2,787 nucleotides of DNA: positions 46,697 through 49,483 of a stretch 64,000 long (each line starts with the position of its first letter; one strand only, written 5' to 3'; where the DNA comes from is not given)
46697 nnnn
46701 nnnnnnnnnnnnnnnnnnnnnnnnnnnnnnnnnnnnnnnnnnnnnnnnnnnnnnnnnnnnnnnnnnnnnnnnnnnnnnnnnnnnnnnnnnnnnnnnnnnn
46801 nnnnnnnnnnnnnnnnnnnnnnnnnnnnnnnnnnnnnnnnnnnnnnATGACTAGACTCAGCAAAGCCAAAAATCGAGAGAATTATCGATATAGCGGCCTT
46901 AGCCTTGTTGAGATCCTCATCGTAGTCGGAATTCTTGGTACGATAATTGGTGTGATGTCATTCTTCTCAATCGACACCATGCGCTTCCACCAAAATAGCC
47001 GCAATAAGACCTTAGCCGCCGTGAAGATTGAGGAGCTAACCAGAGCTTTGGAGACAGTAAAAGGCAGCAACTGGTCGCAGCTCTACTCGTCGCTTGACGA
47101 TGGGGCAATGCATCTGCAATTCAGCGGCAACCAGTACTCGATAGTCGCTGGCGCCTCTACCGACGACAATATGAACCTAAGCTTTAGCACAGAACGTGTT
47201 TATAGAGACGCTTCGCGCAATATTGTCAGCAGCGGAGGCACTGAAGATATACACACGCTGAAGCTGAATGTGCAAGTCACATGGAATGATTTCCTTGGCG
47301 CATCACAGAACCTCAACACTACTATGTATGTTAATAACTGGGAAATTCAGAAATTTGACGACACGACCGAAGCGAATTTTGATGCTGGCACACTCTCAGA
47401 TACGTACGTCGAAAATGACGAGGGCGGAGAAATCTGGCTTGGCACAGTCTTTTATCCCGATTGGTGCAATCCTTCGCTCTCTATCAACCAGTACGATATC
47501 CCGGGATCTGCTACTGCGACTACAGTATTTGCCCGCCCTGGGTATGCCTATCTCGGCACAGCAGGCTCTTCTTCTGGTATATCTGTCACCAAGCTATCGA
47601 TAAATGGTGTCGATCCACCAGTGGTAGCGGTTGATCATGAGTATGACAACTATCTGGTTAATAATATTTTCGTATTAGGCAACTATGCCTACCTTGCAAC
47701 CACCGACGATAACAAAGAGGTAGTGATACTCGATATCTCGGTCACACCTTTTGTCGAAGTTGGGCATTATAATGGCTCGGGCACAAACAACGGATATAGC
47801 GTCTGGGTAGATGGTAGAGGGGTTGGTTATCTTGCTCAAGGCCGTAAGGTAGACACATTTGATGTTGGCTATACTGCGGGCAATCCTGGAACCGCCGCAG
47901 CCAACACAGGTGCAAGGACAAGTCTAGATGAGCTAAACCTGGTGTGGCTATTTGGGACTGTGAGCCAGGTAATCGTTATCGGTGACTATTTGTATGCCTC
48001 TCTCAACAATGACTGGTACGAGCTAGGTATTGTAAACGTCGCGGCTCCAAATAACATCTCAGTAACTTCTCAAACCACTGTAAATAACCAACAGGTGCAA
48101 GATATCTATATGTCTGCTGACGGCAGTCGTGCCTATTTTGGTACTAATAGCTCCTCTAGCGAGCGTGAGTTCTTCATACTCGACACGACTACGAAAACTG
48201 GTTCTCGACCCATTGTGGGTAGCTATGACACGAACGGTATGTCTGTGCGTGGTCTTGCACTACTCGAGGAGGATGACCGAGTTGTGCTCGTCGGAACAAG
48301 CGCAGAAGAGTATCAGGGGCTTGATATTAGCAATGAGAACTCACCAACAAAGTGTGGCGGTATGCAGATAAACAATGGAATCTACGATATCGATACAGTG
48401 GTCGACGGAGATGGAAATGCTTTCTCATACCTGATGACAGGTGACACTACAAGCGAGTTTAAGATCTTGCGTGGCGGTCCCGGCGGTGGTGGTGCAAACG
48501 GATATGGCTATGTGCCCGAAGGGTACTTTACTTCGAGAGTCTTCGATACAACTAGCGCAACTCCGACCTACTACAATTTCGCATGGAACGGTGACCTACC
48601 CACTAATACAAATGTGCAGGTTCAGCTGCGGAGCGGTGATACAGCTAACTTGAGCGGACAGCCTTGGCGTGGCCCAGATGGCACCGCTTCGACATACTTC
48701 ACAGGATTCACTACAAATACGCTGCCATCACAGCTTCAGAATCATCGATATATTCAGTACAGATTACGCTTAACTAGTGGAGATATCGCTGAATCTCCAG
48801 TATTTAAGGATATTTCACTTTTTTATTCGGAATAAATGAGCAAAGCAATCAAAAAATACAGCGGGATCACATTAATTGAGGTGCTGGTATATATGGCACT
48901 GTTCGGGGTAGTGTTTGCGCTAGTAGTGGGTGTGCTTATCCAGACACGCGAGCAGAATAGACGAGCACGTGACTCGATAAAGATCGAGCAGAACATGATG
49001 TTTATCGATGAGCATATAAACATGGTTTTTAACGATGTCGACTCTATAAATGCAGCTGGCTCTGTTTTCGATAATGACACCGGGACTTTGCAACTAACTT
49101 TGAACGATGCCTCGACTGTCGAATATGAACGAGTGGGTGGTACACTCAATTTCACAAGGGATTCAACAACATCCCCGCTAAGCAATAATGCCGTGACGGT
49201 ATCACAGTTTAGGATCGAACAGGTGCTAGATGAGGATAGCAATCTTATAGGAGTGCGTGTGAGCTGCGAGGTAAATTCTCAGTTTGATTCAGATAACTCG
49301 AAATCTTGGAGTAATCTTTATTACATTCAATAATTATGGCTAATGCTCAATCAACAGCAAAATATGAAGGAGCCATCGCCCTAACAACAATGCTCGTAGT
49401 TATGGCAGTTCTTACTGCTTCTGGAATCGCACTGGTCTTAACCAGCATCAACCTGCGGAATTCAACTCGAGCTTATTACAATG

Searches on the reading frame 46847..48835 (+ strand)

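Call 60: search_protein_families(library=pfam, proteins=[window:46847-48835:+], max_evalue=0.001)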
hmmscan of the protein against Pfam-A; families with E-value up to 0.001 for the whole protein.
window:46847-48835:+ (662 aa): 1 family
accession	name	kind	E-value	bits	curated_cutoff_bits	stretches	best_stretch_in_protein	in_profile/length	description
PF08309.17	LVIVD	-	2.2e-05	24.1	20.2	1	272-298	5-29/42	LVIVD repeat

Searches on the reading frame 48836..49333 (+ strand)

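Call 60: search_protein_families(library=pfam, proteins=[window:48836-49333:+], max_evalue=0.001)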
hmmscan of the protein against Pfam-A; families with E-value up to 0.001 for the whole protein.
window:48836-49333:+ (165 aa): 1 family
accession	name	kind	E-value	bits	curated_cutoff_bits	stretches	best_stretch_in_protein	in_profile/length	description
PF07963.17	N_methyl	-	2.5e-06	27.2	21.2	1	6-30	2-26/27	Prokaryotic N-terminal methylation motif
